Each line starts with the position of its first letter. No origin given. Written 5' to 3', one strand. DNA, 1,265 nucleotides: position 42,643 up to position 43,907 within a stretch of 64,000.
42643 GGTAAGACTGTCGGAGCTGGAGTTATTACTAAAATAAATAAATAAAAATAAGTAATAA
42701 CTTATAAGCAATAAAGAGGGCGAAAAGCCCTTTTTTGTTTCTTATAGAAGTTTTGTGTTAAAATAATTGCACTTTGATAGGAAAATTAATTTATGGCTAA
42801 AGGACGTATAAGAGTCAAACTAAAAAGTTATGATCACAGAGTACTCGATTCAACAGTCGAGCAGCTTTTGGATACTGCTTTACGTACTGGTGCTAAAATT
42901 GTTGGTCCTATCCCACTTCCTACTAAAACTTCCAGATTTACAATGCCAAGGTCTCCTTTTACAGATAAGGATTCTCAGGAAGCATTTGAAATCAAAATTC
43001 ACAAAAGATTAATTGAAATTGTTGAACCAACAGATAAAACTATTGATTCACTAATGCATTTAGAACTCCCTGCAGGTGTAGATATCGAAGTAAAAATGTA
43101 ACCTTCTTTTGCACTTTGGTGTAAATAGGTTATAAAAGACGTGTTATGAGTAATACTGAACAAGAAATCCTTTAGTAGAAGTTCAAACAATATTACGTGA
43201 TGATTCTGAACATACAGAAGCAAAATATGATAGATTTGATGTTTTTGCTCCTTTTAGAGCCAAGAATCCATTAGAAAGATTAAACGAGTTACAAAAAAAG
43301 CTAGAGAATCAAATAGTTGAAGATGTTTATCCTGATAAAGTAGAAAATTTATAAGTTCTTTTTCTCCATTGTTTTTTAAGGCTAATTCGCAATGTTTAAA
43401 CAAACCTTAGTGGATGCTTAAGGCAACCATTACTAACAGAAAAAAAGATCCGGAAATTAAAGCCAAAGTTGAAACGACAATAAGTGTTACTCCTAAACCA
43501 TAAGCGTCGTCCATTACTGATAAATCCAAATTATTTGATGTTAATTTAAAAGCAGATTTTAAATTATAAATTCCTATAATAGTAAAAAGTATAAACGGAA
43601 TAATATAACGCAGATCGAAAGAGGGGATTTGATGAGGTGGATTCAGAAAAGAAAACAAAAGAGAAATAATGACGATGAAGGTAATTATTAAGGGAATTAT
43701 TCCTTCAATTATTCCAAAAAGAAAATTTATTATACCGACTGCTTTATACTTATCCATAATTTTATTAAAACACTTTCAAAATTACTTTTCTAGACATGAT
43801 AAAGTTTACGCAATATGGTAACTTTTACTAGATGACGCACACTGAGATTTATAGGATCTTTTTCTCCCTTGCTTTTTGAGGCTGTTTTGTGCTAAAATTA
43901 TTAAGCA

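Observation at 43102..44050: Non-ribosomal insertion between rpsJ and rplC bracketed by 37-bp direct repeats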

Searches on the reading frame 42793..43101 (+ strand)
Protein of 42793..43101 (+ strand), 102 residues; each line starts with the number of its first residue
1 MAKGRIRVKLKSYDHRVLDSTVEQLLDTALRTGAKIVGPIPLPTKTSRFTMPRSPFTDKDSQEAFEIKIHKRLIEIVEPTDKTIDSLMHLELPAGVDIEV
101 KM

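Call 14: search_protein_families(library=pfam, proteins=[window:42793-43101:+], max_evalue=1)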
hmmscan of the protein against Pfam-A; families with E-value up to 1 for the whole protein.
window:42793-43101:+ (102 aa): 1 family
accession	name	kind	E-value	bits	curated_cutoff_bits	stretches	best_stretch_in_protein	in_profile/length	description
PF00338.27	Ribosomal_S10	-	9.2e-35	119.3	21.2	1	7-101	1-98/98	Ribosomal protein S10p/S20e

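Call 16: find_related_loci(query=window:42793-43101:+, collection=genome_contigs, flank=4000)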
Query window:42793-43101:+ (102 aa) in genome_contigs; peptide patterns used: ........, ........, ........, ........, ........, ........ (x = any residue, [..] = any of these).
599 stretches matched a pattern (row limit reached: there are more); 391 encode a relative of the query (tblastn E <= 1e-3); the best 80 are kept; 80 distinct loci.
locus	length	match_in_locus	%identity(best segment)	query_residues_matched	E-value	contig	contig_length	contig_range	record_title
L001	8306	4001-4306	98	1-102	7e-64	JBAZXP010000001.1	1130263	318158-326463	MAG: Microgenomates group bacterium isolate SO_2017_GW1_59 NODE_11_length_1130263_cov_5.408407_OW334_2017, whole genome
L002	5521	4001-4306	94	1-102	6e-62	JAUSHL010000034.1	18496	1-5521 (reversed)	MAG: Candidatus Daviesbacteria bacterium isolate E14_metabat.bin.192 E14_k141_152324, whole genome shotgun sequence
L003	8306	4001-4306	94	1-102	2e-61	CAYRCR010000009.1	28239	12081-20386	MAG TPA_asm: uncultured Gammaproteobacteria bacterium isolate SRP050083_co1_366 genome assembly, contig: NODE_587_length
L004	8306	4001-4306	92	1-102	5e-61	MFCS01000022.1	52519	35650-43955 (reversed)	MAG: Candidatus Daviesbacteria bacterium RIFCSPHIGHO2_01_FULL_41_45 rifcsphigho2_01_scaffold_4358, whole genome shotgun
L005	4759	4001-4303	91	1-101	9e-60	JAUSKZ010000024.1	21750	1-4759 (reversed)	MAG: Candidatus Daviesbacteria bacterium isolate E14_metabat.bin.89 E14_k141_119468, whole genome shotgun sequence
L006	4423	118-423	89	1-102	8e-59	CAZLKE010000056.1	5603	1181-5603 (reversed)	MAG TPA_asm: uncultured Gammaproteobacteria bacterium isolate SRP050083_co1_414 genome assembly, contig: NODE_8604_lengt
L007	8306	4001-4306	86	1-102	2e-58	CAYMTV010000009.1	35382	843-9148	MAG TPA_asm: uncultured Gammaproteobacteria bacterium isolate binchicken_co38_1053 genome assembly, contig: NODE_2518_le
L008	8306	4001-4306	88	1-102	2e-58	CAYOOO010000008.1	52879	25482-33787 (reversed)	MAG TPA_asm: uncultured Gammaproteobacteria bacterium isolate binchicken_co110_106 genome assembly, contig: NODE_1544_le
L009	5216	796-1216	88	1-102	4e-58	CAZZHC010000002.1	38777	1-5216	MAG TPA_asm: uncultured Gammaproteobacteria bacterium isolate SRP269290_co4_53 genome assembly, contig: NODE_407_length_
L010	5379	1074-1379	87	1-102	8e-58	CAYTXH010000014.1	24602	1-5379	MAG TPA_asm: uncultured Gammaproteobacteria bacterium isolate SRP278252_co2_10 genome assembly, contig: NODE_4036_length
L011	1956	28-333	86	1-102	1e-58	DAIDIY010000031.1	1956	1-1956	MAG TPA_asm: Candidatus Daviesbacteria bacterium isolate clean373 k141_946695, whole genome shotgun sequence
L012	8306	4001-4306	85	1-102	4e-57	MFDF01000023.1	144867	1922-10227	MAG: Candidatus Daviesbacteria bacterium RIFCSPHIGHO2_12_FULL_37_16 rifcsphigho2_12_scaffold_61, whole genome shotgun se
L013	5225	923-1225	87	1-101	2e-57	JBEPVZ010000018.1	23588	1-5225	MAG: Candidatus Daviesbacteria bacterium isolate 22E.vamb.044 NODE_1778_length_23588_cov_6.702418, whole genome shotgun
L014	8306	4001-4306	88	1-102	2e-57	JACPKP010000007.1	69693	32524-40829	MAG: Candidatus Daviesbacteria bacterium isolate NC_groundwater_498_Ag_S-0.1um_40_17 S35_SO-1_scaffold_115817, whole gen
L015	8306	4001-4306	88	1-102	4e-57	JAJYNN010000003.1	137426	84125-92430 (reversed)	MAG: bacterium isolate DBS2-4.bin71 NODE_140_length_137426_cov_3.23857, whole genome shotgun sequence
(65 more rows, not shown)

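Call 54: find_encoding_contigs(protein=window:42793-43101:+, flank=3000, max_places=10)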
Protein window:42793-43101:+ (102 aa): 9 contigs read that carry it; 9 places shown.
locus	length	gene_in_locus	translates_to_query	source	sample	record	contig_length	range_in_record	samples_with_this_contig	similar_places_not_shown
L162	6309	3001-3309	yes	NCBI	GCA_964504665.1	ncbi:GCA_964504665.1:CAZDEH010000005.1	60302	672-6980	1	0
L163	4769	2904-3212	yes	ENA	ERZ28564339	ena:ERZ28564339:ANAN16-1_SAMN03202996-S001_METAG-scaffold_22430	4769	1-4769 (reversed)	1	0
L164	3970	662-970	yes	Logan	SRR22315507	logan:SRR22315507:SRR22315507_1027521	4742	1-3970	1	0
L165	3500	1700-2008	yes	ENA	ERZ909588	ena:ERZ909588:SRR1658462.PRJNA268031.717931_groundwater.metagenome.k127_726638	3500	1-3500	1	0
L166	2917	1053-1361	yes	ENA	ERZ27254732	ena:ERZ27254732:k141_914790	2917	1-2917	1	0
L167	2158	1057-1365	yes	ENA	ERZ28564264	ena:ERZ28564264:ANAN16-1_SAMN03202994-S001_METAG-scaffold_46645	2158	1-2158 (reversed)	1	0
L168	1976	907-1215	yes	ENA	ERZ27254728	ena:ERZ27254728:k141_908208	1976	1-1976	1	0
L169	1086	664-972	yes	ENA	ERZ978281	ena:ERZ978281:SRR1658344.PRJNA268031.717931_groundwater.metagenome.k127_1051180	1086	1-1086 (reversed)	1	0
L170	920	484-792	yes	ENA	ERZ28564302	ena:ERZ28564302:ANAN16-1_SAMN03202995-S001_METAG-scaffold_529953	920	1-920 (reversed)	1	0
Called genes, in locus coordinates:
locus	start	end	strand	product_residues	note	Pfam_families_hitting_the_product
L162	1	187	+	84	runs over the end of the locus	PF05016:ParE_toxin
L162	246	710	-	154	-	-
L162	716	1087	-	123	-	-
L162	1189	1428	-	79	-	-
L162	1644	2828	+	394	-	PF00009:GTP_EFTU, PF03144:GTP_EFTU_D2, PF03143:GTP_EFTU_D3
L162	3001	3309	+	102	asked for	PF00338:Ribosomal_S10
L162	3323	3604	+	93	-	-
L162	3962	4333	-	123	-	PF01797:Y1_Tnp (weak)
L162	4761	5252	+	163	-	-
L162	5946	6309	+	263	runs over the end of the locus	PF00297:Ribosomal_L3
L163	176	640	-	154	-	-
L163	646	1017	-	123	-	-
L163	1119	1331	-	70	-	-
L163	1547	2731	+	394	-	PF00009:GTP_EFTU, PF03144:GTP_EFTU_D2, PF03143:GTP_EFTU_D3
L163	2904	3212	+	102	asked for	PF00338:Ribosomal_S10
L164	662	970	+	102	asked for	PF00338:Ribosomal_S10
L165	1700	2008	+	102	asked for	PF00338:Ribosomal_S10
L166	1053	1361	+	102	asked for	PF00338:Ribosomal_S10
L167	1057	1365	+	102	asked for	PF00338:Ribosomal_S10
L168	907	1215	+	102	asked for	PF00338:Ribosomal_S10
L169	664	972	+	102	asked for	PF00338:Ribosomal_S10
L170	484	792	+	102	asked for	PF00338:Ribosomal_S10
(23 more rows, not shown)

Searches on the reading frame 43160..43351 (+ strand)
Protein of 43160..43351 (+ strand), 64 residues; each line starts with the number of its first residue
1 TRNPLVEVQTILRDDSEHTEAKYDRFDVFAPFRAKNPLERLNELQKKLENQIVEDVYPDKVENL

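Call 14: search_protein_families(library=pfam, proteins=[window:43160-43351:+], max_evalue=1)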
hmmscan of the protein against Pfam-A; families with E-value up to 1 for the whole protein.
seq(64 aa): 0 families

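Call 31: find_homologous_proteins(query=window:43160-43351:+, max_evalue=0.1)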
Query seq(64 aa): 2 candidates shared short words with the query, none scored E <= 0.1.

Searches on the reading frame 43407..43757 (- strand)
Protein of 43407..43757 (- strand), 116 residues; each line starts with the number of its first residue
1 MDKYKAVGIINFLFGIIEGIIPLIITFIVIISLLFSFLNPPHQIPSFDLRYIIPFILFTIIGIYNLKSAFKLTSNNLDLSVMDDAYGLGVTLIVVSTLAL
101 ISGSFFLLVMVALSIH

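Call 14: search_protein_families(library=pfam, proteins=[window:43407-43757:-], max_evalue=1)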
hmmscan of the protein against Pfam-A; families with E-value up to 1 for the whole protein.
window:43407-43757:- (116 aa): 1 family
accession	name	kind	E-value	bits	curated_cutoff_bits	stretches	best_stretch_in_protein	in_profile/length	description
PF04608.18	PgpA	-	0.021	15.2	28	1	12-106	13-92/141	Phosphatidylglycerophosphatase A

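Call 15: find_encoding_contigs(protein=window:43407-43757:-, flank=6000, max_places=10)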
Protein window:43407-43757:- (116 aa): no gene with exactly this product is on record in the collection.

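Call 25: find_homologous_proteins(query=window:43407-43757:-, max_evalue=0.01)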
Query window:43407-43757:- (116 aa): 1 proteins with E <= 0.01 among 18 candidates.
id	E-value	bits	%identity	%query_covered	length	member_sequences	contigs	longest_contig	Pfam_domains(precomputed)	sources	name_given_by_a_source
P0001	1.5e-62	227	100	100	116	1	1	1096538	-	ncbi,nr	ncbi:MAG: hypothetical protein PHQ59_01390 [Candidatus Daviesbacteria bacterium]|nr:hypothetical pro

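Call 30: search_protein_representatives(protein=window:43407-43757:-)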
Query: 116 residues. Proteins with E-value up to 0.001 (for the whole library): 1; up to 1e-10: 1; up to 1e-30: 1. The best 1 are listed.
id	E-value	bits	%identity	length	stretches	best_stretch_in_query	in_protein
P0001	4.9e-63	226.6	100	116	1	1-116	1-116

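Call 66: search_protein_families(library=phrogs, proteins=[window:43407-43757:-], max_evalue=0.1)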
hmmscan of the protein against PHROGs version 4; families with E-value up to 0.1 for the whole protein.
window:43407-43757:- (116 aa): 0 families

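Call 67: search_protein_families(library=ncbifam, proteins=[window:43407-43757:-], max_evalue=0.1)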
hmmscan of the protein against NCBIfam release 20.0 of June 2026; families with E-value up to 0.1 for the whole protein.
window:43407-43757:- (116 aa): 2 families
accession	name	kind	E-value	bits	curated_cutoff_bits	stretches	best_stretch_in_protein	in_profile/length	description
NF040645.1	K_channel_Meth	equivalog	0.018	14.9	300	1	18-102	12-89/203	hyperpolarization-activated voltage-gated potassium channel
NF038020.1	HeR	equivalog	0.094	12.2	100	1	9-63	150-202/244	heliorhodopsin HeR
